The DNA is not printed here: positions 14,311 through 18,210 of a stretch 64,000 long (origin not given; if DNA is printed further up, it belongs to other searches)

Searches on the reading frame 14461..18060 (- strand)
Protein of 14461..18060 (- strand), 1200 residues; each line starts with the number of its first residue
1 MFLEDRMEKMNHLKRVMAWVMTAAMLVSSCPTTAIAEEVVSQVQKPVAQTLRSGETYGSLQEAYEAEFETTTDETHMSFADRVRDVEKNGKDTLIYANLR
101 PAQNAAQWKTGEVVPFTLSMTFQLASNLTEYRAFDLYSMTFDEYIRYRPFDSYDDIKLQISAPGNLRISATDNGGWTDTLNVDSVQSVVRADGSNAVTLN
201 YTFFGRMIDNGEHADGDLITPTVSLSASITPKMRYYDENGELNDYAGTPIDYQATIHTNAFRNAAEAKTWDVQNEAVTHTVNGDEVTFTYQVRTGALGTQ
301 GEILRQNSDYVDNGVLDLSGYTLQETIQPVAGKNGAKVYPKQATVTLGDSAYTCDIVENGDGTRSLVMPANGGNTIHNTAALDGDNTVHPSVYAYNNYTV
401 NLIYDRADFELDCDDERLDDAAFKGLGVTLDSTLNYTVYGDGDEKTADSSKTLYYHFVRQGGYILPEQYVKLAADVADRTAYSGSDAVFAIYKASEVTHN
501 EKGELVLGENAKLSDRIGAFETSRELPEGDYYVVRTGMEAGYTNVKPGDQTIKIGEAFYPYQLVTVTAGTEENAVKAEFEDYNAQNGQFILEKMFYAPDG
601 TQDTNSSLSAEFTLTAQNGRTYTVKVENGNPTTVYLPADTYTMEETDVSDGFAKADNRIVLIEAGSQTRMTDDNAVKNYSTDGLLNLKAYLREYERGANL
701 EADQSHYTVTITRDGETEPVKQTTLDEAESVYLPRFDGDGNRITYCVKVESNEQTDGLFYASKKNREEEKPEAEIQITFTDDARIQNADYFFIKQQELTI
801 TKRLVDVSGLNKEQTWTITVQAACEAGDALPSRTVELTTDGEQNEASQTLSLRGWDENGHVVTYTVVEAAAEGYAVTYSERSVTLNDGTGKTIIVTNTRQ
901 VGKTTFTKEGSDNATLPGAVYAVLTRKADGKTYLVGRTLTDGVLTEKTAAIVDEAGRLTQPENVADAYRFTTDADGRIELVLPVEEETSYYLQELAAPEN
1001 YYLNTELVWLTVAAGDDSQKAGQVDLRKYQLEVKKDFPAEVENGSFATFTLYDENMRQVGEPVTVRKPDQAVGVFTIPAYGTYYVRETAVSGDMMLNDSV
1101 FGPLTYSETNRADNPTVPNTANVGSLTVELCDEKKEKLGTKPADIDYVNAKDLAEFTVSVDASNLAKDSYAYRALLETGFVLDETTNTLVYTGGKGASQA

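Call 47: search_protein_families(library=pfam, proteins=[window:14461-18060:-], max_evalue=0.001)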
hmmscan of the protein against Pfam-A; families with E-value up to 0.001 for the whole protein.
window:14461-18060:- (1200 aa): 2 families
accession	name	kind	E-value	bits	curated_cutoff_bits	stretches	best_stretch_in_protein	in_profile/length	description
PF17802.7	SpaA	-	1.1e-18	67.6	23.1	2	903-1014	2-78/91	Prealbumin-like fold domain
PF05738.19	Cna_B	-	0.0009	20.1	22.3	0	800-897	3-86/87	Cna protein B-type domain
